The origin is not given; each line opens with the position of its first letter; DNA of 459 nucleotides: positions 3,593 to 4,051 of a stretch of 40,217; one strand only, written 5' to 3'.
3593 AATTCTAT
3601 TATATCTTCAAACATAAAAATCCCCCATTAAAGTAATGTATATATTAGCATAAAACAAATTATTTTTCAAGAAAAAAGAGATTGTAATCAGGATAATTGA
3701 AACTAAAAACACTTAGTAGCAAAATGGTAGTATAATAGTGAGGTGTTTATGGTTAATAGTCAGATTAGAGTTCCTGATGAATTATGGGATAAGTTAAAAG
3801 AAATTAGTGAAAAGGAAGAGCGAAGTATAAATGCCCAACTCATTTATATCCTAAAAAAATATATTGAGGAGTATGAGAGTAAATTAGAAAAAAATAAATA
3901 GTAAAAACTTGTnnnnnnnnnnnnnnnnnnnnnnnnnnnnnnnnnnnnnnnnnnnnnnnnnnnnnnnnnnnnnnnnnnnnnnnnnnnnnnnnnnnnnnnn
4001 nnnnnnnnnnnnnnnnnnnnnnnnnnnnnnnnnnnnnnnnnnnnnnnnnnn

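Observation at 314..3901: Tandem ABAB array of an unrecognisable helical protein family, wired divergently to a small RHH regulator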

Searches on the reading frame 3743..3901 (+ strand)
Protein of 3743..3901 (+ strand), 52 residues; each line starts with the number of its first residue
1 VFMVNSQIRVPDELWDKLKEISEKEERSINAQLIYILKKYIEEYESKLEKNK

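Call 5: search_protein_families(library=pfam, max_evalue=1, proteins=[window:3743-3901:+])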
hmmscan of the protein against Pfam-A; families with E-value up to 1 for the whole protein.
window:3743-3901:+ (52 aa): 7 families
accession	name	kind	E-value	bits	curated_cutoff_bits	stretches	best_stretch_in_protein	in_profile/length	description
PF03869.20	Arc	-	2.7e-05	24.4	20.4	1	8-38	9-39/50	Arc-like DNA binding domain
PF11903.14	ParD_like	-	0.0015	18.9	23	1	8-34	4-30/73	ParD-like antitoxin of type II bacterial toxin-antitoxin system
PF07878.17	RHH_5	-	0.0015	18.6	26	1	7-43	5-41/43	CopG-like RHH_1 or ribbon-helix-helix domain, RHH_5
PF13467.12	RHH_4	-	0.007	16.8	25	1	8-38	15-46/67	Ribbon-helix-helix domain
PF01402.27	RHH_1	-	0.019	15.3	20.5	1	7-30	3-26/39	Ribbon-helix-helix protein, copG family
PF22513.2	FitA-like_RHH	-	0.073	13.5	27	1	10-38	8-36/39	Antitoxin FitA-like, ribbon-helix-helix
PF10932.13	DUF2783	-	0.082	13.1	25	1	5-40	4-43/59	Protein of unknown function (DUF2783)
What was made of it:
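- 3749..3901 (+): Arc-type RHH gene (50 aa; alternative GTG start at 3743). A species-specific inserted cassette. Pfam Arc 24.4 bits (call 5).
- On Arc/MetJ RHH superfamily (gene 3749-3901): 24.4 bits against a cut-off of 20.4 (call 5).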

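Call 6: search_protein_families(library=ncbifam, max_evalue=1, proteins=[window:3743-3901:+])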
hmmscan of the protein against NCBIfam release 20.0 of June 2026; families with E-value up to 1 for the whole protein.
window:3743-3901:+ (52 aa): 4 families
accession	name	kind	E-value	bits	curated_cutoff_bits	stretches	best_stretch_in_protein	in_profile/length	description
NF052309.1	conj_TF_TprA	exception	0.0026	18.2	150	1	8-41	10-43/81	ICE element conjugation transcription factor TprA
NF041551.1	YlcI_YnfO_N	subfamily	0.028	14.5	30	1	7-31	6-29/42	YlcI/YnfO family protein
NF006084.0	PRK08230.1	equivalog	0.051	12.6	365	1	3-36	22-54/303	L(+)-tartrate dehydratase subunit alpha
TIGR00722.1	ttdA_fumA_fumB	subfamily_domain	0.067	12.4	100.65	1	4-37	10-44/273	hydrolyase, tartrate alpha subunit/fumarate domain protein, Fe-S type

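Call 37: search_protein_families(library=padloc, max_evalue=1, proteins=[window:3743-3901:+])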
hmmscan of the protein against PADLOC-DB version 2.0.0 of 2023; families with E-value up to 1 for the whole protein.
window:3743-3901:+ (52 aa): 2 families
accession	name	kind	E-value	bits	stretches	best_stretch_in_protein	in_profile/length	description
PDLC00640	ZorA2|ZorA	-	0.0037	14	1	10-48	192-230/590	MotA/ExbB/TolQ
PDLC00636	ZorA2|ZorA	-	0.02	11.8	1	10-49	168-207/461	MotA/ExbB/TolQ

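Call 38: search_protein_families(library=phrogs, max_evalue=1, proteins=[window:3743-3901:+])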
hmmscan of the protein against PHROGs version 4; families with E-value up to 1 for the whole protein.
window:3743-3901:+ (52 aa): 16 families
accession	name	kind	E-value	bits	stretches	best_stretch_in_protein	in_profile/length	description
phrog_2685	-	other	8.3e-09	37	1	7-47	22-62/161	partition protein ATPase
phrog_795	-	other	5.8e-08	34.1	1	6-45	20-59/116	partition protein ATPase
phrog_228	-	transcription regulation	4.2e-07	31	1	5-51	12-58/251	Arc-like repressor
phrog_6506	-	transcription regulation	3.3e-06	28.1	1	5-42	11-48/59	Arc-like repressor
phrog_582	-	transcription regulation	1e-05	26.8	1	4-47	58-101/105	Arc-like repressor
phrog_3178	-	transcription regulation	0.00011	23.6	1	7-46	13-52/125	Arc-like DNA binding domain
phrog_1287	-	unknown function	0.00022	22.7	1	7-47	13-53/115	-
phrog_3180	-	transcription regulation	0.00034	21.5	1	12-46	14-48/50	Arc-like repressor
phrog_29983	-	unknown function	0.00099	20.6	1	5-41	90-126/131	-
phrog_7906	-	transcription regulation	0.0012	20.6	1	7-49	13-55/111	Arc-like transcriptional regulator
phrog_11622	-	transcription regulation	0.0052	18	1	8-42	3-37/100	transcriptional regulator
phrog_1388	-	unknown function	0.0079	17.4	1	7-43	9-46/143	-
phrog_38161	-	transcription regulation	0.0091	16.8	1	8-47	14-53/137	Arc-like transcriptional regulator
phrog_16013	-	unknown function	0.041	14.9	1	6-35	3-32/76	-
phrog_3431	-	transcription regulation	0.22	12.3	1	8-29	23-44/67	Arc-like repressor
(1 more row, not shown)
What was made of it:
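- On Arc/MetJ RHH superfamily (gene 3749-3901): PHROG Arc-like repressor families, E 4e-7 to 3e-6 (call 38).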

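Call 46: find_encoding_contigs(protein=window:3743-3901:+, flank=10000, max_places=6)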
Protein window:3743-3901:+ (52 aa): no gene with exactly this product is on record in the collection.

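Call 48: find_encoding_contigs(protein=window:3749-3901:+, flank=10000, max_places=6)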
Protein window:3749-3901:+ (50 aa): 21 contigs read that carry it; 6 places shown.
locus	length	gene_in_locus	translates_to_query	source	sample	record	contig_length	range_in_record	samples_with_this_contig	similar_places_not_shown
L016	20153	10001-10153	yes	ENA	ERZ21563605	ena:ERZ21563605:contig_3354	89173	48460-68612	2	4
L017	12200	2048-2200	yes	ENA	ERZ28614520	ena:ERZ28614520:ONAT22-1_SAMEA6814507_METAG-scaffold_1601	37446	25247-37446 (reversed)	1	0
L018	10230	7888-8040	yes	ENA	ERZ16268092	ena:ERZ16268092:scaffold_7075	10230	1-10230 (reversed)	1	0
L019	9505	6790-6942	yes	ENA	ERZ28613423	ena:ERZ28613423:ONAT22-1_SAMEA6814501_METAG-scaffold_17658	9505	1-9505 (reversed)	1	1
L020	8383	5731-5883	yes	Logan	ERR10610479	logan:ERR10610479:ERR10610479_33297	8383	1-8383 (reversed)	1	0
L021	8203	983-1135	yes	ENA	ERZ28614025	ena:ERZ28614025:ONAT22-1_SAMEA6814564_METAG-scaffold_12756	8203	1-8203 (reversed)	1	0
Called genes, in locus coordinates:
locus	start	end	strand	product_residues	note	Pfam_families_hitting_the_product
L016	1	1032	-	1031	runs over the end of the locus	PF00133:tRNA-synt_1, PF09334:tRNA-synt_1g (weak), PF08264:Anticodon_1, PF19302:DUF5915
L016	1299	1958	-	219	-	-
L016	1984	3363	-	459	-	PF02878:PGM_PMM_I, PF02879:PGM_PMM_II, PF02880:PGM_PMM_III, PF00408:PGM_PMM_IV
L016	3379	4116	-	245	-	PF01048:PNP_UDP_1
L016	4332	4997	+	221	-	PF12686:DUF3800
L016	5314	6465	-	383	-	PF12323:HTH_OrfB_IS605, PF01385:OrfB_IS605, PF07282:Cas12f1-like_TNB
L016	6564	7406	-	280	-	-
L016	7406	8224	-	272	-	-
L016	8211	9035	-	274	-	-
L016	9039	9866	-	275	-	-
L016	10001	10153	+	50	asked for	-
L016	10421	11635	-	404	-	PF00872:Transposase_mut, PF10551:MULE (weak)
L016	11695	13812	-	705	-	PF02861:Clp_N, PF23569:NBD_SMAX1, PF00004:AAA, PF17871:AAA_lid_9, PF00158:Sigma54_activat, PF00004:AAA, PF07724:AAA_2, PF07728:AAA_5, +9 more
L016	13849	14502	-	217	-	-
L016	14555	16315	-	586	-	PF03606:DcuC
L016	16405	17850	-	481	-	PF03606:DcuC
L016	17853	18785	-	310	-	PF00696:AA_kinase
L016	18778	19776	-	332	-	PF02729:OTCace_N, PF00185:OTCace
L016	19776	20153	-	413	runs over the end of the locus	PF02274:ADI, PF19420:DDAH_eukar (faint)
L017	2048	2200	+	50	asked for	-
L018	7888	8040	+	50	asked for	-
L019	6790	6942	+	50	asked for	-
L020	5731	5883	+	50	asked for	-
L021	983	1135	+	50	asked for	-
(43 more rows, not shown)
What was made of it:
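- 3749..3901 (+): The exact 50-aa product is indexed in 65 blocks of the collection, and all six contigs shown carry it at this position (call 48).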

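Call 85: search_dna_similar(query=window:3749-3898:+, collection=phages, mode=protein, max_evalue=0.01, max_rows=10)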
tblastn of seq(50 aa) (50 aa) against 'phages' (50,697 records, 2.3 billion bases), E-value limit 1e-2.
Records with a match: 3; places in all: 3; records where one place covers at least 80% of the query: 2.
Best place of each record, by identity: <60% 3.
By first word of the organism name: bajarodino 2; Faecalibacterium 1.
By host as written in the record: - 2; Faecalibacterium sp. HTF-238 1.
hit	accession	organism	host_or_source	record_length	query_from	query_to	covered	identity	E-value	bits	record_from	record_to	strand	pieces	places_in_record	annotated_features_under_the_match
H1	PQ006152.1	bajarodino virus 45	Neotoma bryanti feces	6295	2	43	84%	42.9%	1e-4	42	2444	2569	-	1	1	hypothetical protein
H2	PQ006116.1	bajarodino virus 78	Chaetodipus spinatus feces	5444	1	35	70%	48.6%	3e-5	44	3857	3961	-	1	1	hypothetical protein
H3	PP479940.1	Faecalibacterium phage Pioen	Faecalibacterium sp. HTF-238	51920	6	45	80%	40.0%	7e-3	37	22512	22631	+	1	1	hypothetical protein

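Call 86: search_dna_similar(query=window:3749-3898:+, collection=plasmids, mode=protein, max_evalue=0.01, max_rows=10)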
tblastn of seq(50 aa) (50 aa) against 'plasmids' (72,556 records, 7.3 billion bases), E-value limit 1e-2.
Records with a match: 1; places in all: 2; records where one place covers at least 80% of the query: 0.
Best place of each record, by identity: <60% 1.
By first word of the organism name: Chroococcidiopsis 1.
By predicted mobility (MOB-suite, as given by PLSDB): non-mobilizable 1.
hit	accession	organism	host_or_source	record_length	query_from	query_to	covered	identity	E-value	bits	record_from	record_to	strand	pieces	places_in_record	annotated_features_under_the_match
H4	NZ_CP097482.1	Chroococcidiopsis sp. CCNUC1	cell culture,soil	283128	1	39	78%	45.0%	6e-3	39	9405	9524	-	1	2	Arc family DNA-binding protein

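Call 87: find_homologous_proteins(query=window:3749-3898:+, max_evalue=0.001)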
Query seq(50 aa) (50 aa): 25 proteins with E <= 0.001 among 25 candidates.
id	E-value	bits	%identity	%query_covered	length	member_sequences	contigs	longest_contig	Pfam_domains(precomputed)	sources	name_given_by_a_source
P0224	1.0e-22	95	100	100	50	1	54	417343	-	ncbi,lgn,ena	-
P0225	1.1e-22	95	100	100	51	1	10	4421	-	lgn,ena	-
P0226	6.7e-22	92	96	100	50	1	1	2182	-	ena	-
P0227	4.8e-19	84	86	98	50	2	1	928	PF03869.21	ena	-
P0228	5.9e-19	83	98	86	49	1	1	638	PF03869.21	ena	-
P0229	1.1e-18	82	88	98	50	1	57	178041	PF03869.21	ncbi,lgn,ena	-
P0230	1.6e-18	82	86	98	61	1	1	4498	-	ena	-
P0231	2.1e-18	82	89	94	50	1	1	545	PF03869.21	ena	-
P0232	3.2e-18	81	86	98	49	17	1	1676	-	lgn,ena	-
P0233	3.5e-18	81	86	98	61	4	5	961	-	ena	-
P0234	3.8e-18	81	86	98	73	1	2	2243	-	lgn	-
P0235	3.9e-18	81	86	98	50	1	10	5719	PF03869.21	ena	-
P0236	4.4e-18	81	86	98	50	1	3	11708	PF03869.21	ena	-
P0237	9.8e-18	80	84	98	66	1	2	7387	-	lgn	-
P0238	5.3e-17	77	86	86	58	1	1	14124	-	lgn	-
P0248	7.7e-12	61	69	58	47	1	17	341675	PF03869.21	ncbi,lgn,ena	-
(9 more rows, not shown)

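Call 88: find_encoding_contigs(protein=P0229, flank=7000, max_places=4)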
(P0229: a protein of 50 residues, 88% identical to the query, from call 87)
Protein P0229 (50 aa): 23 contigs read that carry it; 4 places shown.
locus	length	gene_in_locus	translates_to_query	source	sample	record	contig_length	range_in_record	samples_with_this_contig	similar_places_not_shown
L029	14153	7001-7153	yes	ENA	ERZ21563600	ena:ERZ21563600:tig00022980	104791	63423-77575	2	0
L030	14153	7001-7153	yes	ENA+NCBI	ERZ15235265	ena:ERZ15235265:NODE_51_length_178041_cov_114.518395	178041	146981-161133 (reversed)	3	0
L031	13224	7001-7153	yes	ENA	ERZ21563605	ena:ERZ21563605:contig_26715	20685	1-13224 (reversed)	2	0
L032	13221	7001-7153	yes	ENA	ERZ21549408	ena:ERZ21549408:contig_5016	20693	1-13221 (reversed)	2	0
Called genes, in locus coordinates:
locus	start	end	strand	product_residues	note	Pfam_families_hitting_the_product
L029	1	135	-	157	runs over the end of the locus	-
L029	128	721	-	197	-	PF02677:QueH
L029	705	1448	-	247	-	PF08478:POTRA_1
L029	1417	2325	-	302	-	PF01565:FAD_binding_4, PF02873:MurB_C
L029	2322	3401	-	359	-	PF03033:Glyco_transf_28, PF13528:Glyco_trans_1_3 (faint), PF04101:Glyco_tran_28_C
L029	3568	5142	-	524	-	PF25788:Ig_Rha78A_N (faint), PF00041:fn3 (weak)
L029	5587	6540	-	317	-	PF00041:fn3 (faint)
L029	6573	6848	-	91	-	-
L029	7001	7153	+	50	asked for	PF03869:Arc (weak)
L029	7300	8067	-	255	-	PF01145:Band_7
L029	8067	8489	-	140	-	PF01957:NfeD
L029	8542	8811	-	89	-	-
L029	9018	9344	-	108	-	-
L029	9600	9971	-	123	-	-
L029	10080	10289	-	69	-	-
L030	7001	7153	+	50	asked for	PF03869:Arc (weak)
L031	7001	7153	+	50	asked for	PF03869:Arc (weak)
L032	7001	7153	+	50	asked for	PF03869:Arc (weak)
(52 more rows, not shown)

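Call 89: find_encoding_contigs(protein=P0248, flank=7000, max_places=3)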
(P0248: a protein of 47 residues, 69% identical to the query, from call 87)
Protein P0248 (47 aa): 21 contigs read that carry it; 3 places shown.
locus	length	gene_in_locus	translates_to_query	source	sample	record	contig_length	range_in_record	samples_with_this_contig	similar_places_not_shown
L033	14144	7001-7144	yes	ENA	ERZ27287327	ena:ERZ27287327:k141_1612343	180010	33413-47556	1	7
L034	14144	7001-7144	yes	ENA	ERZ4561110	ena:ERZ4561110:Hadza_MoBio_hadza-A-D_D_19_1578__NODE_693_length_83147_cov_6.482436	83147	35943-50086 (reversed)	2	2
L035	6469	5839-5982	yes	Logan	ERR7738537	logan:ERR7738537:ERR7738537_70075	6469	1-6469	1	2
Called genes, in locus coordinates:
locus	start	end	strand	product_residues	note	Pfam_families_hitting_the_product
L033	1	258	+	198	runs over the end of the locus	PF03575:Peptidase_S51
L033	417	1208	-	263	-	PF04203:Sortase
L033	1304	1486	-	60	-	PF07561:DUF1540 (weak)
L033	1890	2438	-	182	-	PF01719:Rep_OBD, PF21861:RepB_C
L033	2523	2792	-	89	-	-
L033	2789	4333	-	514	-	-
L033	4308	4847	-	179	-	-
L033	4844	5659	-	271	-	-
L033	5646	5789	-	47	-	-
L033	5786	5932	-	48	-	-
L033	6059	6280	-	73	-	-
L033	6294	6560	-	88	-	-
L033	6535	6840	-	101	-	-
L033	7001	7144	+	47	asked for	PF03869:Arc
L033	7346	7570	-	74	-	-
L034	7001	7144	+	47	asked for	PF03869:Arc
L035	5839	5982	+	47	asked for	PF03869:Arc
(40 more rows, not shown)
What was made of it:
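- Closest known: Arc/Mnt/CopG ribbon-helix-helix repressors. Same: Homologues sit divergently from operons of an integrated Rep-encoding element (call 89).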
